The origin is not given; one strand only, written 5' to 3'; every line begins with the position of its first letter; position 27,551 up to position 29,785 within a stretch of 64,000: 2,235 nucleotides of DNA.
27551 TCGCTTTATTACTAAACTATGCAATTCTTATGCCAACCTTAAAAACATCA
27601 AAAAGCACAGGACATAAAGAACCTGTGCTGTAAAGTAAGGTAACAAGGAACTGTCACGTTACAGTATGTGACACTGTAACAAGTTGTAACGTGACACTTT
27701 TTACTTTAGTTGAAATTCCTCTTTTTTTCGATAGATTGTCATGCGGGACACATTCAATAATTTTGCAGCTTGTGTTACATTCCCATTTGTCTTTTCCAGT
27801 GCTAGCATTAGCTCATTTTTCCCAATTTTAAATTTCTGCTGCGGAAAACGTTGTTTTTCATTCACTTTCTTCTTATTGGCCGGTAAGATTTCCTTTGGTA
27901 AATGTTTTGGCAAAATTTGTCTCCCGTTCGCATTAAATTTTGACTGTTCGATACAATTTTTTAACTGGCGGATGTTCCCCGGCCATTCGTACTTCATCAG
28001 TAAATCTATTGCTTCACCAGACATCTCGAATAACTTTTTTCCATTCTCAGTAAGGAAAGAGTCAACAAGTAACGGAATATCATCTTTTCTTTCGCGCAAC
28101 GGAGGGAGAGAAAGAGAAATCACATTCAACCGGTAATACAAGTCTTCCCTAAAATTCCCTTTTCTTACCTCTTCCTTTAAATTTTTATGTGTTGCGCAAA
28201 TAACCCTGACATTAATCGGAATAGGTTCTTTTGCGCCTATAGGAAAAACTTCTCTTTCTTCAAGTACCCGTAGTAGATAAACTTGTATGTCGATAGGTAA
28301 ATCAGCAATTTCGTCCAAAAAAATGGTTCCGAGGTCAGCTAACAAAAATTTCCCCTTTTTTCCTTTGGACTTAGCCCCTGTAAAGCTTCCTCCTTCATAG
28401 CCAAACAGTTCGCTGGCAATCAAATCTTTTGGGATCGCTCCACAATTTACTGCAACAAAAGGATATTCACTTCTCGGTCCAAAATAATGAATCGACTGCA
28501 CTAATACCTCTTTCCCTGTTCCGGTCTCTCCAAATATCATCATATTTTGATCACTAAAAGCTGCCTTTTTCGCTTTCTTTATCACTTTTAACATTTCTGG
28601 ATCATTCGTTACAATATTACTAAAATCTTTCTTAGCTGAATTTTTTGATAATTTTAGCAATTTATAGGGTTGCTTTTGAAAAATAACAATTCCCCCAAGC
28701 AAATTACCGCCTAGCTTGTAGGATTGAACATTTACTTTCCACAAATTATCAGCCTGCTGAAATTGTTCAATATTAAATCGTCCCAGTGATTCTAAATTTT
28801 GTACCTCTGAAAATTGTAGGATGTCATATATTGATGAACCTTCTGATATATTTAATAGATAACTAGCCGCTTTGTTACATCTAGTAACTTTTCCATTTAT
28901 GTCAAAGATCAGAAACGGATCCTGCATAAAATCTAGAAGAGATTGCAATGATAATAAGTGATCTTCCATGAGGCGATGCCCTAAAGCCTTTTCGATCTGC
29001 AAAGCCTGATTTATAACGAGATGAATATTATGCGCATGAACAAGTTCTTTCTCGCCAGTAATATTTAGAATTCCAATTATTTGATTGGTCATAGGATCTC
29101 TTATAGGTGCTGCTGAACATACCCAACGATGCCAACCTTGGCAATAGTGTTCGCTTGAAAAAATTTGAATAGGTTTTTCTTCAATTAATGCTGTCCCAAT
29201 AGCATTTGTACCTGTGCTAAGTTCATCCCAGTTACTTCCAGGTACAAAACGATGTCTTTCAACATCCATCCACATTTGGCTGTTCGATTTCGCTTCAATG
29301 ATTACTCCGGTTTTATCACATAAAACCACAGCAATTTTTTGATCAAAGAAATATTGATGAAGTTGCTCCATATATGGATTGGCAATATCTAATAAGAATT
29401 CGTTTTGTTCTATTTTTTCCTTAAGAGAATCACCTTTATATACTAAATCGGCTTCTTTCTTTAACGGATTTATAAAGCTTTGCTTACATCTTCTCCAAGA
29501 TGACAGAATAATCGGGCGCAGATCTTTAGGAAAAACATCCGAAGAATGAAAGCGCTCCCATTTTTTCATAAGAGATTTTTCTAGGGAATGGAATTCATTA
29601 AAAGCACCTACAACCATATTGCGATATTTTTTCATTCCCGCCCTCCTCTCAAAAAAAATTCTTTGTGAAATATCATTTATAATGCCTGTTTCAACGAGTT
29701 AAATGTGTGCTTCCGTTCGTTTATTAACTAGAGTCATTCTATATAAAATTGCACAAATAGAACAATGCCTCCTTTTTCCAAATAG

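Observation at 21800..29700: GC-rich insertion carrying a sigma-54-controlled acyl-CoA catabolic operon with its own enhancer-binding activator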

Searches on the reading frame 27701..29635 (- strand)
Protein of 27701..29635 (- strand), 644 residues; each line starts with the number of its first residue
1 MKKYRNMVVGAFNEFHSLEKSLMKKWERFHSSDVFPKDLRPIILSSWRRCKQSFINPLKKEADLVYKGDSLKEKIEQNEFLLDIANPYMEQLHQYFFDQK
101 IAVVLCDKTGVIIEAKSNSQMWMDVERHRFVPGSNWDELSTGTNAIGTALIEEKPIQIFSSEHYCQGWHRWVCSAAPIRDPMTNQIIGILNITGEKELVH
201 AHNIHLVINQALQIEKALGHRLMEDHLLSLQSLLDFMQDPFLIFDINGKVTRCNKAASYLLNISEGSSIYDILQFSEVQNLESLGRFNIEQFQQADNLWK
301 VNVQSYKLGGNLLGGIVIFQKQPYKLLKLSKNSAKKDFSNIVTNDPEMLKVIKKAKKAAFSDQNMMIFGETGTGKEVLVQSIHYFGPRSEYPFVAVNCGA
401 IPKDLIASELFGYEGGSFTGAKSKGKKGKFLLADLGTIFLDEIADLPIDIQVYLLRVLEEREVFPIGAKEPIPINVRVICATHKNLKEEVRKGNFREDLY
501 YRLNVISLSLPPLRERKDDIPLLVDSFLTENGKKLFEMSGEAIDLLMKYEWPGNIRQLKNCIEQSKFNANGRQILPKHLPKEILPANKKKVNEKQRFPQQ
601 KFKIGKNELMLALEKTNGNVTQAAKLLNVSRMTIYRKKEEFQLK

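Call 5: search_protein_families(library=pfam, proteins=[window:27701-29635:-])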
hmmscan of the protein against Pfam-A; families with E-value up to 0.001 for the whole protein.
window:27701-29635:- (644 aa): 9 families
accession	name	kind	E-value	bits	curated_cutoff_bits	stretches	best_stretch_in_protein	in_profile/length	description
PF00158.32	Sigma54_activat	-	2.5e-65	219.7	20.2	1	341-508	1-167/168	Sigma-54 interaction domain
PF25601.1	AAA_lid_14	-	5.4e-22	77.9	27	1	514-593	1-84/87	AAA+ ATPase lid domain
PF14532.12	Sigma54_activ_2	-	2e-15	57.7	25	1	348-513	7-138/138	Sigma-54 interaction domain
PF02954.25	HTH_8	-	2.4e-10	40.4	22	1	606-637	7-38/42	Bacterial regulatory protein, Fis family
PF01590.32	GAF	-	7.3e-09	36.7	22.4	1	82-218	3-133/133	GAF domain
PF01078.27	Mg_chelatase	-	7.8e-05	22.6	20.3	0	418-464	90-136/207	Magnesium chelatase, subunit ChlI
PF02796.21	HTH_7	-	0.0003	21.3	23.8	1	609-639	13-43/45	Helix-turn-helix domain of resolvase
PF13188.13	PAS_8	-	0.00031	21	21.8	0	230-272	3-46/65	PAS domain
PF07728.20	AAA_5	-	0.0004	20.9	22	0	364-484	1-123/139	AAA domain (dynein-related subfamily)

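Call 6: search_protein_families(library=ncbifam, proteins=[window:27701-29635:-])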
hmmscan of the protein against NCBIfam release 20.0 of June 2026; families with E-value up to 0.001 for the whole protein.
window:27701-29635:- (644 aa): 26 families (the best 25 are shown)
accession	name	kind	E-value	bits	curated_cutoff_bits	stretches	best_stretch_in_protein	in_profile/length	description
NF041552.1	TF_PrdR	equivalog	3.5e-107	359.1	795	1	331-641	259-576/577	sigma-54 dependent transcriptional regulator PrdR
NF008485.2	PRK11388.1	equivalog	1.6e-100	337.3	551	2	333-643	326-637/643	dihydroxyacetone kinase operon transcriptional regulator DhaR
TIGR02915.1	PEP_resp_reg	equivalog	1.4e-88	297.7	502.6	1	329-643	129-444/445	PEP-CTERM-box response regulator transcription factor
TIGR01817.1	nifA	equivalog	6.8e-87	292.4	528.85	1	331-582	188-441/534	nif-specific transcriptional activator NifA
NF008469.0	PRK11361.1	equivalog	7.1e-86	288.7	714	1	333-642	137-455/461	acetoacetate metabolism transcriptional regulator AtoC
TIGR01818.1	ntrC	equivalog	9.1e-85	285.2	558.6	1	331-596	126-394/463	nitrogen regulation protein NR(I)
TIGR02329.1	propionate_PrpR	equivalog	7.6e-83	278.9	499.2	1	333-637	206-523/526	propionate catabolism operon regulatory protein PrpR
NF038308.1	RNA_repair_RtcR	equivalog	1.1e-82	278.7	650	1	202-628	51-498/530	RNA repair transcriptional activator RtcR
NF011953.0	PRK15424.1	equivalog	5.7e-82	276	703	1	330-638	210-531/538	propionate catabolism operon regulatory protein PrpR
NF011695.0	PRK15115.1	equivalog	3e-81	273.5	763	1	338-637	134-432/445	two-component system response regulator GlrR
NF003451.0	PRK05022.1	equivalog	8.1e-78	262.4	476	1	332-641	183-508/512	nitric oxide reductase transcriptional regulator NorR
NF008085.0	PRK10820.1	equivalog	2.2e-76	257.5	576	1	225-594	77-459/520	transcriptional regulator TyrR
NF007689.0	PRK10365.1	equivalog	3.9e-76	256.6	760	1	339-637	139-438/441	sigma-54-dependent response regulator transcription factor ZraR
NF041946.1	LuxO_transreg_Vib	equivalog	9.5e-76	255.4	800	1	330-642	124-461/463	quorum-sensing sigma-54 dependent transcriptional regulator LuxO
NF050807.1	TransRegFlbDCaul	equivalog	1e-74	252.1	750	1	336-641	115-438/454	sigma-54-dependent transcriptional regulator FlbD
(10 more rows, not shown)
